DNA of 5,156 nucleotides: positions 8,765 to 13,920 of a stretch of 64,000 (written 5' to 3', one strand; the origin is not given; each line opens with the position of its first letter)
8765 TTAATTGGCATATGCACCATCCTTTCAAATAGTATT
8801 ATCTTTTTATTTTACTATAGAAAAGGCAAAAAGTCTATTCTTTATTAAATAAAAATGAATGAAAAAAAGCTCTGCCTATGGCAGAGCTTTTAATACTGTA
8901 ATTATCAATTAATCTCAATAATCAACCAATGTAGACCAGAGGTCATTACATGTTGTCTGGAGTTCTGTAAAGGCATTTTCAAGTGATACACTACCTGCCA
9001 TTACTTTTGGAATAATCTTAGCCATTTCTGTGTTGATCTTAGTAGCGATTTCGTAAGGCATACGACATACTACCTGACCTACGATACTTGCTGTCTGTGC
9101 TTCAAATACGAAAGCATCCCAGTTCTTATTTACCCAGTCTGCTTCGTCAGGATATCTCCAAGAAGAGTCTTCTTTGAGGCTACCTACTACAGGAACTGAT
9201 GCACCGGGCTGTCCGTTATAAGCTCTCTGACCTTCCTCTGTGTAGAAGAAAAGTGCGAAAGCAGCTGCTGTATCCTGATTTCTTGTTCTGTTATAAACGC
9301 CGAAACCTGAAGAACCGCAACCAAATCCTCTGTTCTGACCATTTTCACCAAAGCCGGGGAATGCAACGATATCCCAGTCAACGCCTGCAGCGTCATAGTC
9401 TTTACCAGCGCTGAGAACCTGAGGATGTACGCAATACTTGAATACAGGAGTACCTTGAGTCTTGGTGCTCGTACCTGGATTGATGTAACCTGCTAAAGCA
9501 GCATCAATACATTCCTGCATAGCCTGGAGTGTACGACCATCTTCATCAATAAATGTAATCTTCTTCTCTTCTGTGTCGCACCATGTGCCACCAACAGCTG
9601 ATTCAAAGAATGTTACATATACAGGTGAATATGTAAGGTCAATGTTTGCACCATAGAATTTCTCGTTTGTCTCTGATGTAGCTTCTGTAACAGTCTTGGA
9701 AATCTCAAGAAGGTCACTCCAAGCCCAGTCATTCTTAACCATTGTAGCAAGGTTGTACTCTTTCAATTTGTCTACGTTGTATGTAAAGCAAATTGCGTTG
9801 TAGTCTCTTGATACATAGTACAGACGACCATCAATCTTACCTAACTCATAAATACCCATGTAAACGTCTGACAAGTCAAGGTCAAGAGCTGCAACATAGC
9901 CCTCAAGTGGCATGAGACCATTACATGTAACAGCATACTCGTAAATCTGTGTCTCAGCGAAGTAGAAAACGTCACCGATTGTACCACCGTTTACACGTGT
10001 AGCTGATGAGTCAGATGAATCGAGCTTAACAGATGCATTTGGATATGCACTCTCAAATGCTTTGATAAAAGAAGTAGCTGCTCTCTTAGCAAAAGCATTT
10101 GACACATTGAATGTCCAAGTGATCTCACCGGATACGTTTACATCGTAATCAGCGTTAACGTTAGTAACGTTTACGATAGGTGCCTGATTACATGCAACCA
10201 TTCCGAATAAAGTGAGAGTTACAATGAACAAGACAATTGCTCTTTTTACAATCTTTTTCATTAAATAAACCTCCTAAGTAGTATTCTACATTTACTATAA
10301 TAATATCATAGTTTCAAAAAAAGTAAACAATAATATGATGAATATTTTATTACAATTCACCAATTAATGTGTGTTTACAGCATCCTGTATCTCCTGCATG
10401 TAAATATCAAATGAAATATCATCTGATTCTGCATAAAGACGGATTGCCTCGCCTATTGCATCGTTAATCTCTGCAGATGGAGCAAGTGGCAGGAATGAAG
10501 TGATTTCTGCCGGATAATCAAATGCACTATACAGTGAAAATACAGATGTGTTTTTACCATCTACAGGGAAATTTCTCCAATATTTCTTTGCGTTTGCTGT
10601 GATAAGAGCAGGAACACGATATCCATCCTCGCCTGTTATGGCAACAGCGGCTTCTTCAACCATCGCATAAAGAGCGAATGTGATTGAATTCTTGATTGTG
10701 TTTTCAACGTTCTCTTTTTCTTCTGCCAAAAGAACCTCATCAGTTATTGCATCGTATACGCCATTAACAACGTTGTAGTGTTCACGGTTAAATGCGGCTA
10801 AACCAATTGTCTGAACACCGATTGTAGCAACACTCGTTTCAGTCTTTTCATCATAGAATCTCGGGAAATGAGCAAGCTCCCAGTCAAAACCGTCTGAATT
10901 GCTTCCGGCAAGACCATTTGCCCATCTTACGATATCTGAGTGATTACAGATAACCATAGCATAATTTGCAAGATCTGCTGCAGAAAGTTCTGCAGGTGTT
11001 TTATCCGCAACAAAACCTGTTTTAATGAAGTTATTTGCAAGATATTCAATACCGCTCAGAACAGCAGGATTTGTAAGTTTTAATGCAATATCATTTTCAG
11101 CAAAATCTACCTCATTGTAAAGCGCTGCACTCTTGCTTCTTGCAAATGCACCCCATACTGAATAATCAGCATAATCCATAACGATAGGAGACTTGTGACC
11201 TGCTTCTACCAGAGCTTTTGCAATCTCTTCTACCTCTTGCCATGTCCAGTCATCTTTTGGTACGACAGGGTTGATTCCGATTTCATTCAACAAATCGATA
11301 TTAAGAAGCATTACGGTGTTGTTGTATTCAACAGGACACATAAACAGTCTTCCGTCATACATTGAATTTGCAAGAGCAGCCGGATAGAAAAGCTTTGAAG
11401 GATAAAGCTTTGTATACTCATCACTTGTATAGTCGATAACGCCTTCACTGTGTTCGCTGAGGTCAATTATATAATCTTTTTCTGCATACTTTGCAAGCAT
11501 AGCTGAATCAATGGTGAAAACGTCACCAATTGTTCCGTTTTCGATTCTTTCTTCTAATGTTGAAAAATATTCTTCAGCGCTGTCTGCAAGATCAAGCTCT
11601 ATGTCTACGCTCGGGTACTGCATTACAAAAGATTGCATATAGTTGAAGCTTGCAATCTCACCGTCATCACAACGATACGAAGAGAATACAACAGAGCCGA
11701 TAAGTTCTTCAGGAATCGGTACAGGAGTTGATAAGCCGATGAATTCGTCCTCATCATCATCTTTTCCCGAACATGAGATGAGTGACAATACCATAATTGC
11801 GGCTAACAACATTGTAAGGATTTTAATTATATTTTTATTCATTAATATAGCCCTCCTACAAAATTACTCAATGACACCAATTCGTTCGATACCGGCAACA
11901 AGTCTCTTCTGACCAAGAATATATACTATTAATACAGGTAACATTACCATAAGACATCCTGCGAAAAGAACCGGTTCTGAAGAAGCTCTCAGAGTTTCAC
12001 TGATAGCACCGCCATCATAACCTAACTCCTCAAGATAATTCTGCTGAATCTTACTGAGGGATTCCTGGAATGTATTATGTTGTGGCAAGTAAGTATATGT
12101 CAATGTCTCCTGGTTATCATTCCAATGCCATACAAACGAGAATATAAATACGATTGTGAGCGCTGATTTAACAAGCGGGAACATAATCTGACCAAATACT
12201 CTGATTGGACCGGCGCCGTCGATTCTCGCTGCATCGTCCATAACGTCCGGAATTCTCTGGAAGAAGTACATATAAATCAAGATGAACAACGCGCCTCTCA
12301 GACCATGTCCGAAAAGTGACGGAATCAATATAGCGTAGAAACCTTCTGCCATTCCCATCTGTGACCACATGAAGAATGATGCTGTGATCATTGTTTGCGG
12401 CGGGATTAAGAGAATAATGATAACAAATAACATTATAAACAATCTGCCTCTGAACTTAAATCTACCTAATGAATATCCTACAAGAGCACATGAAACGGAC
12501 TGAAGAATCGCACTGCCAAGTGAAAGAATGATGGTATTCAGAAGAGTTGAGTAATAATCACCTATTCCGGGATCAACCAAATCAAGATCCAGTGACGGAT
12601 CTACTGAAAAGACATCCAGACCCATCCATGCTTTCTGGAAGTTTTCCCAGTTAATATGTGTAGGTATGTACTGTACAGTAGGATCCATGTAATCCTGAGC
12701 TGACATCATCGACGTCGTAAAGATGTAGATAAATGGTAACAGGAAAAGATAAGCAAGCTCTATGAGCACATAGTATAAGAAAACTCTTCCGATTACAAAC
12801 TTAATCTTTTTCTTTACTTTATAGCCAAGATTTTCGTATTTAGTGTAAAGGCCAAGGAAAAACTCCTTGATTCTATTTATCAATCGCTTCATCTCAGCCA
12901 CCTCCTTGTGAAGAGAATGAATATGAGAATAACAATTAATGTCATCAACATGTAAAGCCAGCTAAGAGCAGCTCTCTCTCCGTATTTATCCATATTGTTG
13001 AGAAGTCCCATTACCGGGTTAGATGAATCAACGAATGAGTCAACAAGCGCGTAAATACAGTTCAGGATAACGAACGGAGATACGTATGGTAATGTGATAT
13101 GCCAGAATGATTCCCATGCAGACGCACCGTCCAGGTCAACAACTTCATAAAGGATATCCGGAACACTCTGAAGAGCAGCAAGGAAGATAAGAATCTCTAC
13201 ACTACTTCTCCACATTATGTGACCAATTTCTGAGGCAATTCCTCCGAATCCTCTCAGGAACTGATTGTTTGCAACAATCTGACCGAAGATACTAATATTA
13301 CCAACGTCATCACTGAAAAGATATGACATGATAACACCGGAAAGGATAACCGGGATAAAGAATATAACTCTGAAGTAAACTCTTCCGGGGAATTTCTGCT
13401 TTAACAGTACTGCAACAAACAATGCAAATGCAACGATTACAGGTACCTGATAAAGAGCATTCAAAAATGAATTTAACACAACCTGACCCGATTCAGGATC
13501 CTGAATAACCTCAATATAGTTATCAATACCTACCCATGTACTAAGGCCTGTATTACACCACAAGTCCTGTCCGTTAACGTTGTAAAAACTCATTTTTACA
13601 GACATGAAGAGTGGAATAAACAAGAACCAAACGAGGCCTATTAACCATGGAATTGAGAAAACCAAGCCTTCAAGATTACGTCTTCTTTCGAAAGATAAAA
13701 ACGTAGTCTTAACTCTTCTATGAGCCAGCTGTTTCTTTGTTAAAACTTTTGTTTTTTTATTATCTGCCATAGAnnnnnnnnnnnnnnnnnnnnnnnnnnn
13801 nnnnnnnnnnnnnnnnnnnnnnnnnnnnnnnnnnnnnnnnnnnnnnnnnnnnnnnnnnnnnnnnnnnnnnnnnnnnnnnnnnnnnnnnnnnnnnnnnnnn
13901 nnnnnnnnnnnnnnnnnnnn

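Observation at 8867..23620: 14.7 kb nine-gene ABC uptake operon with two permease pairs, three binding proteins, no ATPase and no regulator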

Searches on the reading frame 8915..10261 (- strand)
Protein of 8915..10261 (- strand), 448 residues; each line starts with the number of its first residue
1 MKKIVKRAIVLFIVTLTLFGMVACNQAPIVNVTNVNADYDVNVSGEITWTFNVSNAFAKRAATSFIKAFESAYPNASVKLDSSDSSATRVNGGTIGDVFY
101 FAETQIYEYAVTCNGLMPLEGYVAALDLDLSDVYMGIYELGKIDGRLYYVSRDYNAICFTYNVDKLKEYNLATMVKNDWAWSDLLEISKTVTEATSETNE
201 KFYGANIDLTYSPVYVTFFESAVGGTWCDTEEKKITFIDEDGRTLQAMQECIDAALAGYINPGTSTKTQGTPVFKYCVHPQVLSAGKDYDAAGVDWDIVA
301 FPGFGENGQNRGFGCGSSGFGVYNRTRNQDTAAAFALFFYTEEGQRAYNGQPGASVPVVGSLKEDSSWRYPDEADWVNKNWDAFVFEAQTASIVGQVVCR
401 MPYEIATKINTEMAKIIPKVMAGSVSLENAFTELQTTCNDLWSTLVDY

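Call 4: search_protein_families(library=pfam, proteins=[window:8915-10261:-], max_evalue=0.01)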
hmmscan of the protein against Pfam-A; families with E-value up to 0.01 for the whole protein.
window:8915-10261:- (448 aa): 1 family
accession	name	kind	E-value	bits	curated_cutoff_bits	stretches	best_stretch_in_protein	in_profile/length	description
PF01547.30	SBP_bac_1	-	6.9e-14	53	26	1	62-345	10-306/307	Bacterial extracellular solute-binding protein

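Call 12: search_protein_families(library=ncbifam, proteins=[window:8915-10261:-], max_evalue=0.001)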
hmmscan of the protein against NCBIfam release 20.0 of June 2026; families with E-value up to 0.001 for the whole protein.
window:8915-10261:- (448 aa): 0 families

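Call 85: search_solved_structures(query=window:8915-10261:-, max_evalue=0.1)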
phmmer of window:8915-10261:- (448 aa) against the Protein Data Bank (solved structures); distinct sequences matched with E-value up to 0.1: 7.
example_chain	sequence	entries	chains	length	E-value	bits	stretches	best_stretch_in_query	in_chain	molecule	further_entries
1eu8_A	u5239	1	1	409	2.9e-05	26.1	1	66-256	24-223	TREHALOSE/MALTOSE BINDING PROTEIN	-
4ovj_A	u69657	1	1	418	0.0023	19.9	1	47-197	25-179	Extracellular solute-binding protein family 1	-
3uor_A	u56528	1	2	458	0.0041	19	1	94-181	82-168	ABC transporter sugar binding protein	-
5z6b_A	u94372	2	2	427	0.007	18.3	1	92-193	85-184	Putative ABC transporter substrate-binding protein YesO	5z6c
4r6k_A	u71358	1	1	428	0.0071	18.2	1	92-193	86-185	SOLUTE-BINDING PROTEIN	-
9s0l_A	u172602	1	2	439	0.0077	18.1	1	63-193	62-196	Sugar ABC transporter, sugar-binding protein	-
3quf_A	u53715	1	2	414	0.023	16.6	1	124-353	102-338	Extracellular solute-binding protein, family 1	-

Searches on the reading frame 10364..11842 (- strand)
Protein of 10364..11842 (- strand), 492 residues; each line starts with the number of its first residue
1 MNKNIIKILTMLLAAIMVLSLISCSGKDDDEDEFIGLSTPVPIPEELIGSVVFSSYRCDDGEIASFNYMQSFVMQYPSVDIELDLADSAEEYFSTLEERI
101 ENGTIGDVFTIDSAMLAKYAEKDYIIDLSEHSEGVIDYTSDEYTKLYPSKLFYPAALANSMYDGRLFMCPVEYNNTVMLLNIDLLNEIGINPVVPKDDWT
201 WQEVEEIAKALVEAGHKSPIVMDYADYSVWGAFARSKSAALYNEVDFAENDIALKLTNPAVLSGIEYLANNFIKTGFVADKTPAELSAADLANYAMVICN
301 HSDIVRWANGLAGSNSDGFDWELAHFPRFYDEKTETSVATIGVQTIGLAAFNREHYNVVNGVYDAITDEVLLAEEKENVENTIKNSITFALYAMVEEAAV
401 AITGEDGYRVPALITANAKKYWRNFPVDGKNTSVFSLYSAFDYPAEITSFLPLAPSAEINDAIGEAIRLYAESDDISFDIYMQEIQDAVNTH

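Call 4: search_protein_families(library=pfam, proteins=[window:10364-11842:-], max_evalue=0.01)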
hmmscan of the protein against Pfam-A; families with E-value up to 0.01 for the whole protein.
window:10364-11842:- (492 aa): 1 family
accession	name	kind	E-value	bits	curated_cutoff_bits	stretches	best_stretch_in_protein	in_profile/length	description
PF01547.30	SBP_bac_1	-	2.2e-08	34.9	26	1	76-342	21-277/307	Bacterial extracellular solute-binding protein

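Call 12: search_protein_families(library=ncbifam, proteins=[window:10364-11842:-], max_evalue=0.001)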
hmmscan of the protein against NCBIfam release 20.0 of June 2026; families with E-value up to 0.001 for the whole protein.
window:10364-11842:- (492 aa): 0 families

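Call 84: search_solved_structures(query=window:10364-11842:-, max_evalue=0.1)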
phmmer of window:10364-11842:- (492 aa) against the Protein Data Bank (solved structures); distinct sequences matched with E-value up to 0.1: 16.
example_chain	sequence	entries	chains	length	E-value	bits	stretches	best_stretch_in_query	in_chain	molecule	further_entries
5f7v_A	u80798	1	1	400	1.8e-11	46.7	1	68-287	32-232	Lmo0181 protein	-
5z6b_A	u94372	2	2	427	2.6e-07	33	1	71-213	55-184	Putative ABC transporter substrate-binding protein YesO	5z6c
4r6k_A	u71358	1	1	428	2.6e-07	32.9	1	71-213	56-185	SOLUTE-BINDING PROTEIN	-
5ysb_A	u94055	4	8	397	0.00028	23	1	134-243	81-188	Lin1841 protein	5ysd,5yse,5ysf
9s0l_A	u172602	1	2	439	0.00093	21.2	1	53-308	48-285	Sugar ABC transporter, sugar-binding protein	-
9ru4_A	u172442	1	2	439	0.0013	20.8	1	53-308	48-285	Sugar ABC transporter, sugar-binding protein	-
9rsl_A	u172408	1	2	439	0.0022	20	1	53-308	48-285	Sugar ABC transporter, sugar-binding protein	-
9rwc_A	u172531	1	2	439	0.0024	19.9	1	53-308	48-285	Sugar ABC transporter, sugar-binding protein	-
9rsi_A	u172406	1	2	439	0.0024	19.9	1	53-308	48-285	Sugar ABC transporter, sugar-binding protein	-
9ry2_A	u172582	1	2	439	0.0026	19.8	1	53-308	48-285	Sugar ABC transporter, sugar-binding protein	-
6rjy_A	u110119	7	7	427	0.0028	19.6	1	63-214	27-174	Arabino-oligosaccharids-binding protein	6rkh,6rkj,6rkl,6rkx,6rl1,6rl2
4ovj_A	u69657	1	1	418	0.0049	18.9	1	62-286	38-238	Extracellular solute-binding protein family 1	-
4r9f_A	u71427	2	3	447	0.024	16.6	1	122-213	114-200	MBP1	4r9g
5k2x_A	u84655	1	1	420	0.029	16.3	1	60-130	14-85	Sugar ABC transporter permease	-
4qrz_A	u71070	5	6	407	0.031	16.2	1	102-213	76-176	ABC-TYPE SUGAR TRANSPORTER | ABC transporter, substrate binding protein (Sugar)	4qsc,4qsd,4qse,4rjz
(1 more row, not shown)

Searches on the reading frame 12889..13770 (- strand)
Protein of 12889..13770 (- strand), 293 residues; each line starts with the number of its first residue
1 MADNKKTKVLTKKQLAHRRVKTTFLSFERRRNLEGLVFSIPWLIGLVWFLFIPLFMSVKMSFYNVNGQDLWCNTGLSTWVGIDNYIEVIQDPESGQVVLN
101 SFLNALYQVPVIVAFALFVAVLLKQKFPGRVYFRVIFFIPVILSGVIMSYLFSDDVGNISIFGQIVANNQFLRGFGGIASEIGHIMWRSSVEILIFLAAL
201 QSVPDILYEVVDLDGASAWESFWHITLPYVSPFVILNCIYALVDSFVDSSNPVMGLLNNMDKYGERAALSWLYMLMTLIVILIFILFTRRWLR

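Call 4: search_protein_families(library=pfam, proteins=[window:12889-13770:-], max_evalue=0.01)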
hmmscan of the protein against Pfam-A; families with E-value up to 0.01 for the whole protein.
window:12889-13770:- (293 aa): 1 family
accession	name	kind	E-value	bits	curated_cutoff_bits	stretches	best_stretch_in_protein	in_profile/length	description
PF00528.27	BPD_transp_1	-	0.00029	21.1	26.4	1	114-286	3-166/184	Binding-protein-dependent transport system inner membrane component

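Call 12: search_protein_families(library=ncbifam, proteins=[window:12889-13770:-], max_evalue=0.001)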
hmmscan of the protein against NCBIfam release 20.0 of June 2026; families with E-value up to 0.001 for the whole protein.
window:12889-13770:- (293 aa): 11 families
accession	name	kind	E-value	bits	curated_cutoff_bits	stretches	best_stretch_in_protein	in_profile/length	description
TIGR03262.1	PhnU2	equivalog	2.7e-15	56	593.25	1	44-252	12-208/546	putative 2-aminoethylphosphonate ABC transporter permease subunit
NF007852.0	PRK10561.1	equivalog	2.8e-09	37.2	335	1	40-248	19-229/295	sn-glycerol-3-phosphate ABC transporter permease UgpA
NF006939.0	PRK09421.1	equivalog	9.7e-08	31.7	262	1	95-245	9-161/230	molybdate ABC transporter permease subunit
NF008232.0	PRK10999.1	equivalog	5.3e-07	28.7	392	1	73-231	258-430/520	maltose ABC transporter permease MalF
TIGR02141.1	modB_ABC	equivalog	1e-06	28.6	182.6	1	103-242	5-145/208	molybdate ABC transporter permease subunit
TIGR02140.1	permease_CysW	equivalog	1.2e-06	28.2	329.1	1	81-231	32-183/261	sulfate ABC transporter permease subunit CysW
TIGR01581.1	Mo_ABC_porter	hypoth_equivalog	2.7e-06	27.1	210.3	1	82-242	7-168/225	ABC transporter permease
TIGR00969.1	3a0106s02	subfamily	4.5e-05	23.1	240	1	81-236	46-202/272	sulfate ABC transporter permease subunit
NF040932.1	ABC_arch_GlcU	equivalog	8.5e-05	22.3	340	1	185-253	141-209/272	glucose ABC transporter permease GlcU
NF008208.0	PRK10971.1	equivalog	0.00033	20.2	415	1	82-245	44-208/277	sulfate/thiosulfate ABC transporter permease CysT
NF008620.0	PRK11602.1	equivalog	0.00063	19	442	1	81-231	49-200/291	sulfate/thiosulfate ABC transporter permease CysW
